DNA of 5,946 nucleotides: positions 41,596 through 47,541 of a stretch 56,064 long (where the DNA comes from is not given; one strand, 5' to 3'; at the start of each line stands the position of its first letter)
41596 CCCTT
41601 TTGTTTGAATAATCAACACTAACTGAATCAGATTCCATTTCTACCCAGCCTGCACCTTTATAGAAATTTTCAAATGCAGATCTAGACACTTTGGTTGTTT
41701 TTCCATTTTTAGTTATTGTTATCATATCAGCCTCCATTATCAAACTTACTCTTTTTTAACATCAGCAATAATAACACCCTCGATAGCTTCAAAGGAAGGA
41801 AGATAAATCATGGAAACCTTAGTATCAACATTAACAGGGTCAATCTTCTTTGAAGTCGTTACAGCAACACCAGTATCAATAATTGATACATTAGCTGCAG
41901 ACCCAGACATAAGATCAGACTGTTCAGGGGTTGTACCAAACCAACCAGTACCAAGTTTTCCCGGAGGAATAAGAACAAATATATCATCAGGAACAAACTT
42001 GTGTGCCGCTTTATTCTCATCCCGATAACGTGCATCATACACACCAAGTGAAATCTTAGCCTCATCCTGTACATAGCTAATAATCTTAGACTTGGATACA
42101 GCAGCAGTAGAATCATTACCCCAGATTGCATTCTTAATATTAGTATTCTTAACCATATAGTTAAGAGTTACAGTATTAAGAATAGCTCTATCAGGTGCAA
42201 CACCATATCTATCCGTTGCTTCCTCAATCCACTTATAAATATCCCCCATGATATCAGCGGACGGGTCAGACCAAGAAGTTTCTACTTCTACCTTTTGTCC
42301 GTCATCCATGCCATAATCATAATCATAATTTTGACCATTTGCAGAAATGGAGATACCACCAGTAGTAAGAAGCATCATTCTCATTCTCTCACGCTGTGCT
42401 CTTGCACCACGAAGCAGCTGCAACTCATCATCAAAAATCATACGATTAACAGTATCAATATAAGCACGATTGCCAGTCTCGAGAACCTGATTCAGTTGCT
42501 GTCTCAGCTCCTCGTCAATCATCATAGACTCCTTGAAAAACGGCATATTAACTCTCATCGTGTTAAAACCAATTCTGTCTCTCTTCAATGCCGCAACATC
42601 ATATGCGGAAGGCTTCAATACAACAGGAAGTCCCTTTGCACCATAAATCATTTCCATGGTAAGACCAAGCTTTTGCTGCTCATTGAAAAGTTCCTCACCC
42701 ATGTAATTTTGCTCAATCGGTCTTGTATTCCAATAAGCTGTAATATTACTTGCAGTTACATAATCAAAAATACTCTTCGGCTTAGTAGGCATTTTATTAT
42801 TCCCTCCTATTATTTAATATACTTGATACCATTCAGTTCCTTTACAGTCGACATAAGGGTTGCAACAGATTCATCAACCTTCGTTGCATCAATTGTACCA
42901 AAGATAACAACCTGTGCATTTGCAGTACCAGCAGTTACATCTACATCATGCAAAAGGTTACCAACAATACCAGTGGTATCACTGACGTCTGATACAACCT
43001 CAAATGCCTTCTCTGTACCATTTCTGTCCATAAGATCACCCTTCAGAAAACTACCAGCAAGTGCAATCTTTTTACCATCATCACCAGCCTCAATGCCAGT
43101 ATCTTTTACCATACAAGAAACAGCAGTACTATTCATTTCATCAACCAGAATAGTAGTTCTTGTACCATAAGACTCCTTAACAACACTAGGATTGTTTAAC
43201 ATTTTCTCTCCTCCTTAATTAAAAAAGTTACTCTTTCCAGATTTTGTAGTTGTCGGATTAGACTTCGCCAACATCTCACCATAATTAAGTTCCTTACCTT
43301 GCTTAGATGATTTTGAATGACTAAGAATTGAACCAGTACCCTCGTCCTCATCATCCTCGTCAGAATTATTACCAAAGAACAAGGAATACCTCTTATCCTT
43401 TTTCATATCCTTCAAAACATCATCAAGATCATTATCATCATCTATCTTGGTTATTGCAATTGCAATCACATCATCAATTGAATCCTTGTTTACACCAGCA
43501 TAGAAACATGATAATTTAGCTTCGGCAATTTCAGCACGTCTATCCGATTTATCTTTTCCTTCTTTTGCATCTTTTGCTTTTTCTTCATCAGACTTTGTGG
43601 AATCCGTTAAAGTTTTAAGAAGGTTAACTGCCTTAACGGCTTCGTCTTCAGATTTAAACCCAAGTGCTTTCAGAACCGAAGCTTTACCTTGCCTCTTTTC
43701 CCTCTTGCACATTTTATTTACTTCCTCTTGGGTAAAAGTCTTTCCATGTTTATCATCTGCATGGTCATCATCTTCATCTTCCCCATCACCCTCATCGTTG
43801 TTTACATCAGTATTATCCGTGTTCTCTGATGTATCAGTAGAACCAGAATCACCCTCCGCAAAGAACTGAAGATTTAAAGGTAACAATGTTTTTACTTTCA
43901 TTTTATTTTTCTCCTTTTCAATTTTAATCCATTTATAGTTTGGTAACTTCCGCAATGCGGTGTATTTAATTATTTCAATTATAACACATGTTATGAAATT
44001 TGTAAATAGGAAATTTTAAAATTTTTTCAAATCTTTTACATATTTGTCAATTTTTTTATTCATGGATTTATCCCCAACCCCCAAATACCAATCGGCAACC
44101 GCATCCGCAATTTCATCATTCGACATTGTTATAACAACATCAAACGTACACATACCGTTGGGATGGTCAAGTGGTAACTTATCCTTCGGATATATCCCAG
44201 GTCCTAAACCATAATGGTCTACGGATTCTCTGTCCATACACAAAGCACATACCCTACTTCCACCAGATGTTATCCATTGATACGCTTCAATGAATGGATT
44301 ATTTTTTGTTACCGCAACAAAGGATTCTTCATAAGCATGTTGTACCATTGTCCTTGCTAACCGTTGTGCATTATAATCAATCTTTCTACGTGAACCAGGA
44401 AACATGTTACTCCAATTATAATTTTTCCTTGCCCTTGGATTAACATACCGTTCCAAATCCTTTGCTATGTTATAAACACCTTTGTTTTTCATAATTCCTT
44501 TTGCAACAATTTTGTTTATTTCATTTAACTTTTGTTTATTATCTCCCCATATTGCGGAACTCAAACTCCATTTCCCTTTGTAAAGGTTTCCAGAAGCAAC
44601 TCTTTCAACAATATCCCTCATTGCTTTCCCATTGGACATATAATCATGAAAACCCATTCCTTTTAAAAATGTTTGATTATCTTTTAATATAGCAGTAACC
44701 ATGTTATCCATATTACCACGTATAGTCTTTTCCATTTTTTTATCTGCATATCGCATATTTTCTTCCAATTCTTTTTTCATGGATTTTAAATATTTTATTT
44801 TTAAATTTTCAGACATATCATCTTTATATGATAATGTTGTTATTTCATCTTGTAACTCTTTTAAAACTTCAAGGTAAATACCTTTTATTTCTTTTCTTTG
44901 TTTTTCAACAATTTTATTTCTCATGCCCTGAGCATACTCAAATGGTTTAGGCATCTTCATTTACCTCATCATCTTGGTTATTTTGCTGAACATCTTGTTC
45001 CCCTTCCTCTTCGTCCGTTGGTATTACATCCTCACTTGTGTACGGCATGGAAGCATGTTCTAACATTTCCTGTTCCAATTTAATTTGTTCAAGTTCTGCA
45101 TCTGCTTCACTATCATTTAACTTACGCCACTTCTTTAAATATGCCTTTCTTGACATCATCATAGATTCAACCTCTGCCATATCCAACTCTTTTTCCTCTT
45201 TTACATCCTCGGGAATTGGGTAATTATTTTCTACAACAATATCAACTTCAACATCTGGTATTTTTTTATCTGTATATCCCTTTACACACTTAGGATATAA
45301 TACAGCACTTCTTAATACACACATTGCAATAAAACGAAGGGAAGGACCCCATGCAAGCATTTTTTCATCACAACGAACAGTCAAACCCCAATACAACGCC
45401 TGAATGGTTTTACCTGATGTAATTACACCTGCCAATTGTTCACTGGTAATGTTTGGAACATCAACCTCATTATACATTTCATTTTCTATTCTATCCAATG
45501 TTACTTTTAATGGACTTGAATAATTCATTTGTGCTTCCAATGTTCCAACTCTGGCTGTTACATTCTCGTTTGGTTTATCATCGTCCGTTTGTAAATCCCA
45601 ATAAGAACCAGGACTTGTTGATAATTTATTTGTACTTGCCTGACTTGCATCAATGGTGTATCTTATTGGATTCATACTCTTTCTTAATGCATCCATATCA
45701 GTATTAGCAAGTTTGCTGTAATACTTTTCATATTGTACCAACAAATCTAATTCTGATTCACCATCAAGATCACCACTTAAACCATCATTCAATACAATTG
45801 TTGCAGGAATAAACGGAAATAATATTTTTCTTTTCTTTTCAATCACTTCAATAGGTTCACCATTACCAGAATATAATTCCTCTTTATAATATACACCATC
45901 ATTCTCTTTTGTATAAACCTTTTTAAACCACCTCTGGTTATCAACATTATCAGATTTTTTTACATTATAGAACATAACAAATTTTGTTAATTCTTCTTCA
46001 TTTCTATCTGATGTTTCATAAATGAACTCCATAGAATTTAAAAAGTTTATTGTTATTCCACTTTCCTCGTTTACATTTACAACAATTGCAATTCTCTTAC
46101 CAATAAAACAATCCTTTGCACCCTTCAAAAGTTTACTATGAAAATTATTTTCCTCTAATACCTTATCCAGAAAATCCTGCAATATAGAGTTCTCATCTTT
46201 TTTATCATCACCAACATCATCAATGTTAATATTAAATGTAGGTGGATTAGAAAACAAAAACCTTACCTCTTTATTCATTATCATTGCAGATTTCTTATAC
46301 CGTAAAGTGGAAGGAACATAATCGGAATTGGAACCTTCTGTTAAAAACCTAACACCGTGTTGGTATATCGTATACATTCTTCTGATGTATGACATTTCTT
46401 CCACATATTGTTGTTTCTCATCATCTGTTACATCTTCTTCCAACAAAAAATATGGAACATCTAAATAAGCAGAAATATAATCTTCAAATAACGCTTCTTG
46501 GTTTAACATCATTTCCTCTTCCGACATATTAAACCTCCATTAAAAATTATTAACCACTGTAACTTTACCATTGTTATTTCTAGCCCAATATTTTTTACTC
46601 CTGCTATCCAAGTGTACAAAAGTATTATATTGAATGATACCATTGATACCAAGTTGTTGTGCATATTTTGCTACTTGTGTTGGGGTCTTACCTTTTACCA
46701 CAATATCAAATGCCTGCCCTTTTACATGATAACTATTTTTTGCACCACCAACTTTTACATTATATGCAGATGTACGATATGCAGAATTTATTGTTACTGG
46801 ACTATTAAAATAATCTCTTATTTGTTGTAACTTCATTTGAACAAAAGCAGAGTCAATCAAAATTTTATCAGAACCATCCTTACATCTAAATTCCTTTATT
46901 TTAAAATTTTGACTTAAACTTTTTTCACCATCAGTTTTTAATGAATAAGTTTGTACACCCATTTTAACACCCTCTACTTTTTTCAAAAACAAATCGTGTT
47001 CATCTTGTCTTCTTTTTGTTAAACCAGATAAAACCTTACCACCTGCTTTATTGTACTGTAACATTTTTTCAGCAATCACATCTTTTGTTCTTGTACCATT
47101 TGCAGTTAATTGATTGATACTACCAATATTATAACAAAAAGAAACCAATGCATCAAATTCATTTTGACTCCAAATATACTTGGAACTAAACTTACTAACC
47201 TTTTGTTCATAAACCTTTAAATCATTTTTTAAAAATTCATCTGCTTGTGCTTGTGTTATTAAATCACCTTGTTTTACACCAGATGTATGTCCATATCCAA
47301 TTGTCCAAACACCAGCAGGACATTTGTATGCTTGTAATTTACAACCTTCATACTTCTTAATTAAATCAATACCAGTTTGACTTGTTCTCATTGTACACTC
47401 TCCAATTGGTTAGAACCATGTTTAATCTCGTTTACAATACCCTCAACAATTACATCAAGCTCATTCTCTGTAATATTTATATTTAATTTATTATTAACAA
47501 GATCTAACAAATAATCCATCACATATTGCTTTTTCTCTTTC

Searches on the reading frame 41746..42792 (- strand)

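Call 90: search_protein_families(library=phrogs, proteins=[window:41746-42792:-], max_evalue=0.00001)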
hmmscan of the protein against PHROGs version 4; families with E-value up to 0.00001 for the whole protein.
window:41746-42792:- (348 aa): 1 family
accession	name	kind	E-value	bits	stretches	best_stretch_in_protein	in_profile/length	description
phrog_29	-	head and packaging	1e-70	240.1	1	7-346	24-359/439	major head protein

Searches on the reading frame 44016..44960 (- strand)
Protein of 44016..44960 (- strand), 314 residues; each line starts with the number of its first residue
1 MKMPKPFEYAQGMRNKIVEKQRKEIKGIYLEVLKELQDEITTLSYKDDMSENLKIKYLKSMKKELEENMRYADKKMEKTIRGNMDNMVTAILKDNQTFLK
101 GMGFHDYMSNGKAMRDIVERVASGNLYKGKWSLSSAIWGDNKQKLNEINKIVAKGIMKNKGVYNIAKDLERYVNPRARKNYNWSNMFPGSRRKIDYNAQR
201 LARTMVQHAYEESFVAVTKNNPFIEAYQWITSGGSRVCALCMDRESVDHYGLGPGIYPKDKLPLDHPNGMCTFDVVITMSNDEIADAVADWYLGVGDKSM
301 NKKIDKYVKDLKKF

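Call 90: search_protein_families(library=phrogs, proteins=[window:44016-44960:-], max_evalue=0.00001)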
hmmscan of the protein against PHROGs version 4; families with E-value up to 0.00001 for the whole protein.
window:44016-44960:- (314 aa): 8 families
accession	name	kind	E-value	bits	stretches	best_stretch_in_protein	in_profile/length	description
phrog_1657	-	head and packaging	7e-53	181.1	1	17-312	29-330/337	head morphogenesis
phrog_21401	-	tail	2e-43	149.8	1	10-310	11-304/566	pilot protein for DNA ejection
phrog_4728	-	head and packaging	5.2e-21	76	1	18-309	22-339/591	head morphogenesis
phrog_595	-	head and packaging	2e-20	74.6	1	25-286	71-307/513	head maturation protease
phrog_115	-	head and packaging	6.9e-19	69.4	1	15-309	37-353/665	minor head protein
phrog_7625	-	head and packaging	9.5e-16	58.7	1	23-285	22-256/504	head morphogenesis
phrog_2841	-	head and packaging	2.5e-10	41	1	13-245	66-277/525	minor head protein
phrog_2468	-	head and packaging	3.8e-10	40.7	1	15-243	37-230/303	head morphogenesis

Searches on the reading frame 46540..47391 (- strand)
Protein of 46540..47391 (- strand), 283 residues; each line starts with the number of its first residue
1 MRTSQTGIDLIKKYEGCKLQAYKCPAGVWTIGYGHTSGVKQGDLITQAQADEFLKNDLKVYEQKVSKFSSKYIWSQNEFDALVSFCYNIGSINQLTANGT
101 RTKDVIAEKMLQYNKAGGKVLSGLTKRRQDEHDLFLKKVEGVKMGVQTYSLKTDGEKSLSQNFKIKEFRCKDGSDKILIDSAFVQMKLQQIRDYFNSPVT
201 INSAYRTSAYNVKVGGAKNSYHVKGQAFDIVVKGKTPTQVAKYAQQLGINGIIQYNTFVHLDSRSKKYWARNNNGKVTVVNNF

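Call 66: search_protein_families(library=pfam, proteins=[window:46540-47391:-], max_evalue=0.001)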
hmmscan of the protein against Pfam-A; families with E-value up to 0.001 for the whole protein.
window:46540-47391:- (283 aa): 3 families
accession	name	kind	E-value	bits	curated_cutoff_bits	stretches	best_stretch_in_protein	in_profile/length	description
PF00959.24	Phage_lysozyme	-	2.5e-38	131.7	22.3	1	12-131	1-125/125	Phage lysozyme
PF08291.16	Peptidase_M15_3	-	7.3e-23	81.2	23.2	1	162-262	2-108/108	Peptidase M15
PF05951.18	Peptidase_M15_2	-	2e-07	31.3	27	1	195-269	70-153/153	Bacterial protein of unknown function (DUF882)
